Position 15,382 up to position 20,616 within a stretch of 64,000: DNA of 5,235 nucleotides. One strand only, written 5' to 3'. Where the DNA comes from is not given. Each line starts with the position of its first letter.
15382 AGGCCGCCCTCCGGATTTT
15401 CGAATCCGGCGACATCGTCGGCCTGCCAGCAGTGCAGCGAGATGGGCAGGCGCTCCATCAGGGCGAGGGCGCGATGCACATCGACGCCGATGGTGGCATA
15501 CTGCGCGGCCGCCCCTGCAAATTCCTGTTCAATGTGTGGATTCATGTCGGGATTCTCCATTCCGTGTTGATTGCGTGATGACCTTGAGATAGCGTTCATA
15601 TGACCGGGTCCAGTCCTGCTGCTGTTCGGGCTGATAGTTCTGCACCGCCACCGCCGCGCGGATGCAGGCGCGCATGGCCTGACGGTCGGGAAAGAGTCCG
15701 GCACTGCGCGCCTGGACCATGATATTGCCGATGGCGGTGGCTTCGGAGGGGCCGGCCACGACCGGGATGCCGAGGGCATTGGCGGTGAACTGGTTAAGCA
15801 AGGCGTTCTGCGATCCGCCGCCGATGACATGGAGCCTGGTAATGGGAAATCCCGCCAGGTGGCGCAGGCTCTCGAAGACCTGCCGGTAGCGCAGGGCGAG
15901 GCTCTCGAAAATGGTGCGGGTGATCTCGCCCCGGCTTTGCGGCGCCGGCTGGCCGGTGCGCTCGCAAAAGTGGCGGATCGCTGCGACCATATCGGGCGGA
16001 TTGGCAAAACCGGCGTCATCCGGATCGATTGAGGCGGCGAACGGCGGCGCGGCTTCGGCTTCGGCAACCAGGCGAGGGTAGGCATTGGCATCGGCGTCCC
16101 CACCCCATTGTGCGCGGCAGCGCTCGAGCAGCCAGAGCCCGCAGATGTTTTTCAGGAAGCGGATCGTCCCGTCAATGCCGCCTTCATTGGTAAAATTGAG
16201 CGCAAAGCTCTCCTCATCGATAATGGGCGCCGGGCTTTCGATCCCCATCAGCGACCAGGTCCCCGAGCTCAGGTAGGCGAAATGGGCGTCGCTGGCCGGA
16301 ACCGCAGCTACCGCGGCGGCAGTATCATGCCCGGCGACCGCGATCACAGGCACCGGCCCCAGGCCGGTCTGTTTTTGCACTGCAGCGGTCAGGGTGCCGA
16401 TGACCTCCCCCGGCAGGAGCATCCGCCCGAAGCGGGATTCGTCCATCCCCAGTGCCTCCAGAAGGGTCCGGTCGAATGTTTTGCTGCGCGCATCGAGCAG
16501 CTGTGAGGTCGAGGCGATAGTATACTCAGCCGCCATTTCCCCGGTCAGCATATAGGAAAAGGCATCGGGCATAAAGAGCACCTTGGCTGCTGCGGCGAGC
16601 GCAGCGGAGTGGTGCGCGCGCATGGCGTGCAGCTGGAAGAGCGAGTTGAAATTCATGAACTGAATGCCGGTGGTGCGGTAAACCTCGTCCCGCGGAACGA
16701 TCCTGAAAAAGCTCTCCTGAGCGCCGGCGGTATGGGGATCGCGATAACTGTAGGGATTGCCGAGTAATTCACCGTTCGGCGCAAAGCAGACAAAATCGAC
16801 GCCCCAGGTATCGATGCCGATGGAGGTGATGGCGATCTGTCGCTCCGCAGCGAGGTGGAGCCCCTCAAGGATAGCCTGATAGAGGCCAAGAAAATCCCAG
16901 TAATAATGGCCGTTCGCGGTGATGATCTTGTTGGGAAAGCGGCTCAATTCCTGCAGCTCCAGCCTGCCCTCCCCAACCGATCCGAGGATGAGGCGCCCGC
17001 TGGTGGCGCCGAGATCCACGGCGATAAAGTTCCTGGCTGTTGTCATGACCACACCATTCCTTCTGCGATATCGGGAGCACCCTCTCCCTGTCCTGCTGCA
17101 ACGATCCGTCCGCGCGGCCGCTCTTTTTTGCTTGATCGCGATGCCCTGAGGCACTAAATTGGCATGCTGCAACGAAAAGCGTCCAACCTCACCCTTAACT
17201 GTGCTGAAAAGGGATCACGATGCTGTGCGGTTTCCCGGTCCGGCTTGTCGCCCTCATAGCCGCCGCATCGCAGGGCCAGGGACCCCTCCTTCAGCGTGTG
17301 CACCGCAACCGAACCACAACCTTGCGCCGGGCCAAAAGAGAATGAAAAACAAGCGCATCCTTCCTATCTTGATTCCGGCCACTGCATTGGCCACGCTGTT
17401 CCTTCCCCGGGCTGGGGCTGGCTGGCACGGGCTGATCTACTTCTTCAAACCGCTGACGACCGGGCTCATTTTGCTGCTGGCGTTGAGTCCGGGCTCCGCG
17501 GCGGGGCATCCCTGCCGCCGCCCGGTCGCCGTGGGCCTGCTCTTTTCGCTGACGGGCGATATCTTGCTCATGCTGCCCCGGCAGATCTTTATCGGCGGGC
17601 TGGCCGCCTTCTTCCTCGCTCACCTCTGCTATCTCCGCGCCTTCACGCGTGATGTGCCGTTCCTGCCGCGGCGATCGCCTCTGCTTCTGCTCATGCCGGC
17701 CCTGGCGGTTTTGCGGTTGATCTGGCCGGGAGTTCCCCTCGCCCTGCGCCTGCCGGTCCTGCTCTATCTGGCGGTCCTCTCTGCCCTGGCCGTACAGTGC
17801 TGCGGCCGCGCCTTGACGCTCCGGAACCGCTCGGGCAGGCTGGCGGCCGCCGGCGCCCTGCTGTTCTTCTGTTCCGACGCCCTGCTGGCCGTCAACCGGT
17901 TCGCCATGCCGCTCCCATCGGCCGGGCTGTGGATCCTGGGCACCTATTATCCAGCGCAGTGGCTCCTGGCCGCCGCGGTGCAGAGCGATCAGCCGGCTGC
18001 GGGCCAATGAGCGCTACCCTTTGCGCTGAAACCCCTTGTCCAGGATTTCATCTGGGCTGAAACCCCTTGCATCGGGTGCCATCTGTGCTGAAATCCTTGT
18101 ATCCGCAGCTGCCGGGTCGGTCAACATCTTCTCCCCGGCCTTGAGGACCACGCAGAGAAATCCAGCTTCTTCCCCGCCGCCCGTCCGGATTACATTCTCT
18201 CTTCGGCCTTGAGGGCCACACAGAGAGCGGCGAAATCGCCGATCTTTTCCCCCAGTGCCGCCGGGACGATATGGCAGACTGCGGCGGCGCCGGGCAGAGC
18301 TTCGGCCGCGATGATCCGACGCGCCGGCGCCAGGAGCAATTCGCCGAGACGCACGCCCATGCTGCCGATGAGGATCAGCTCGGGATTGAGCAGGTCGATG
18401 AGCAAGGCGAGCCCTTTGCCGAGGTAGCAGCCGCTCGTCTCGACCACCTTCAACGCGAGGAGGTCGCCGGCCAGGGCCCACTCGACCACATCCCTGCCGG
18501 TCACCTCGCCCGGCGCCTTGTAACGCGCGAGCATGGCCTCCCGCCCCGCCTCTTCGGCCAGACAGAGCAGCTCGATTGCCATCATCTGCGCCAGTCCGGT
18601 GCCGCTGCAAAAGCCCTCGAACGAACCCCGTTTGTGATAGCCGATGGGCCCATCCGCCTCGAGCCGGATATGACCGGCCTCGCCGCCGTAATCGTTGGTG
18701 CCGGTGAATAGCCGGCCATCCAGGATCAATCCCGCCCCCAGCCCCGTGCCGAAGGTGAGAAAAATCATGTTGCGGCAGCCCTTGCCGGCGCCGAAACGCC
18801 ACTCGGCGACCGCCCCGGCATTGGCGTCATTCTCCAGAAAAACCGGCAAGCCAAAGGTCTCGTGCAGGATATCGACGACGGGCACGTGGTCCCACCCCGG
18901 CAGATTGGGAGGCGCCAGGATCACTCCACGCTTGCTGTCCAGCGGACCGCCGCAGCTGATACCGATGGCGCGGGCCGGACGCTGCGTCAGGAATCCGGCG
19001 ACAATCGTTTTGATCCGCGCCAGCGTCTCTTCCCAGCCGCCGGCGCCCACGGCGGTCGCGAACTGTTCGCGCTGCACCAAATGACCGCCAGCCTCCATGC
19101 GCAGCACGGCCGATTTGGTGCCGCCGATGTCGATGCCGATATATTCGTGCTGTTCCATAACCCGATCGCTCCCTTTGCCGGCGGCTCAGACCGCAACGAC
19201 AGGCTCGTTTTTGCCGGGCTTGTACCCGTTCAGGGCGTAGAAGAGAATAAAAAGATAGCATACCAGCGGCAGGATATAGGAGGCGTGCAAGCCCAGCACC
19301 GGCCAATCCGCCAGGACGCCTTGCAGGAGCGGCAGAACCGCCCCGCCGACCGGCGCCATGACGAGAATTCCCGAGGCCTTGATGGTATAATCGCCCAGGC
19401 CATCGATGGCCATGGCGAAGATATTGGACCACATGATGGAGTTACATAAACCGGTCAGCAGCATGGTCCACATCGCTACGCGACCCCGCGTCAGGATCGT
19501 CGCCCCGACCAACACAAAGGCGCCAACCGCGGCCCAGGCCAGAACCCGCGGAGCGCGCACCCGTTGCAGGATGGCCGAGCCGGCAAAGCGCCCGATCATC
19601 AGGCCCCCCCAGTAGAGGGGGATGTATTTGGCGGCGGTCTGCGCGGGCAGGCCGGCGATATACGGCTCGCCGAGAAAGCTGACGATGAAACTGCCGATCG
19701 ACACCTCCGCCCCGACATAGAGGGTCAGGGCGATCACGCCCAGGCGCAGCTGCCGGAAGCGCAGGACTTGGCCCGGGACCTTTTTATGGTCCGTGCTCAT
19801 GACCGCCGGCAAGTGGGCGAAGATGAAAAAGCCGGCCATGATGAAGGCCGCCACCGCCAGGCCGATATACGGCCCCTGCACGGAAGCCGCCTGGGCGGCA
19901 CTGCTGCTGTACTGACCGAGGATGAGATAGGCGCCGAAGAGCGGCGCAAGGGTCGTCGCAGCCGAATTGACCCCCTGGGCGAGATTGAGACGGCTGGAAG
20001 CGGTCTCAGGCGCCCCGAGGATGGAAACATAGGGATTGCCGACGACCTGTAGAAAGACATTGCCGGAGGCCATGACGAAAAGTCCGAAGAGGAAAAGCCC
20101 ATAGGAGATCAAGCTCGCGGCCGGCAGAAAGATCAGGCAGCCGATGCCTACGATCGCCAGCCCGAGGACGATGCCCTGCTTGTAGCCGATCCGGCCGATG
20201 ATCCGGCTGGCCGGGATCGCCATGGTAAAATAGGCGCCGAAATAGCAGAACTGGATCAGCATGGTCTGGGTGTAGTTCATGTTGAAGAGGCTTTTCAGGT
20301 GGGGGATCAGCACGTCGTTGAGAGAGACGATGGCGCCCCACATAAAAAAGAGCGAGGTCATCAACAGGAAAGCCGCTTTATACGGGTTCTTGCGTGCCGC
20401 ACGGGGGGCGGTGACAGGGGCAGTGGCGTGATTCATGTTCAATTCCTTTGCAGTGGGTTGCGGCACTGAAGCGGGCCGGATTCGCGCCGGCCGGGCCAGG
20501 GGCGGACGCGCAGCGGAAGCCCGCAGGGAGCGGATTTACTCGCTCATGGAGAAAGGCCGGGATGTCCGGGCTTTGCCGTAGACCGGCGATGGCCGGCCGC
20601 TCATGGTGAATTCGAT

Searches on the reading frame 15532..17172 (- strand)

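Call 5: search_protein_families(library=pfam, proteins=[window:15532-17172:-], max_evalue=0.01)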
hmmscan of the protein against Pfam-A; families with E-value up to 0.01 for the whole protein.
window:15532-17172:- (547 aa): 2 families
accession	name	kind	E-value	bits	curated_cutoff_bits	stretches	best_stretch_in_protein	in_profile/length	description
PF02782.22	FGGY_C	-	1.6e-46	159.1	27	1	299-490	1-197/198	FGGY family of carbohydrate kinases, C-terminal domain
PF00370.27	FGGY_N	-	3.3e-29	102.6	28.8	1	50-288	3-243/245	FGGY family of carbohydrate kinases, N-terminal domain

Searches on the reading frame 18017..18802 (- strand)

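Call 5: search_protein_families(library=pfam, proteins=[window:18017-18802:-], max_evalue=0.01)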
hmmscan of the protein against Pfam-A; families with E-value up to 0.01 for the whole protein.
window:18017-18802:- (262 aa): 0 families

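Call 37: search_protein_families(library=pfam, proteins=[window:18017-18802:-], max_evalue=5)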
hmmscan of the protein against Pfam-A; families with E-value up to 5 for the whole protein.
window:18017-18802:- (262 aa): 0 families

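Call 38: search_protein_families(library=ncbifam, proteins=[window:18017-18802:-], max_evalue=1)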
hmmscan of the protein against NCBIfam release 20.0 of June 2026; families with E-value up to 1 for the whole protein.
window:18017-18802:- (262 aa): 1 family
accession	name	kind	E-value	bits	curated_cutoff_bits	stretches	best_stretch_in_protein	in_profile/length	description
NF047632.1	SodCCaul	equivalog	0.12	11.9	250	1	24-76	58-106/173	superoxide dismutase[Cu-Zn]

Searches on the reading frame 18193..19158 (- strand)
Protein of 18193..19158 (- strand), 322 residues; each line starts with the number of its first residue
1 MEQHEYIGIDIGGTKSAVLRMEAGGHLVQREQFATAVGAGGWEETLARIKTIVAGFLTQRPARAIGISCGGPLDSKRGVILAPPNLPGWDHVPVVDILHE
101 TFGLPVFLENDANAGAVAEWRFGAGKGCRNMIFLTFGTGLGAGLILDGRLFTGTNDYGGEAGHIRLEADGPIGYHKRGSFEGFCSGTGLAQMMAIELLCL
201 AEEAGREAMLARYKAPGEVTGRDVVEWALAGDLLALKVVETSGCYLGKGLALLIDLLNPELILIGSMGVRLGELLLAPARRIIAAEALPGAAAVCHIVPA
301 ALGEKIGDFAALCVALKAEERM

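Call 19: search_protein_families(library=pfam, proteins=[window:18193-19158:-], max_evalue=0.01)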
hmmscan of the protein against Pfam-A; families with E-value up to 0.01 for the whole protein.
window:18193-19158:- (322 aa): 1 family
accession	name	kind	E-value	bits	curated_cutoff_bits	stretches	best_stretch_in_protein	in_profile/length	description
PF00480.26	ROK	-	5.3e-49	167.8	22.9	1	6-311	1-287/294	ROK family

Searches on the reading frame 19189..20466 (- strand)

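Call 5: search_protein_families(library=pfam, proteins=[window:19189-20466:-], max_evalue=0.01)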
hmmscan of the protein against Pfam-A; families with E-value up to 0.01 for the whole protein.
window:19189-20466:- (426 aa): 1 family
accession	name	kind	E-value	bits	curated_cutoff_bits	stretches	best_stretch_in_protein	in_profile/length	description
PF07690.21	MFS_1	-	1.2e-14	54.5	33.4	1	40-368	5-335/347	Major Facilitator Superfamily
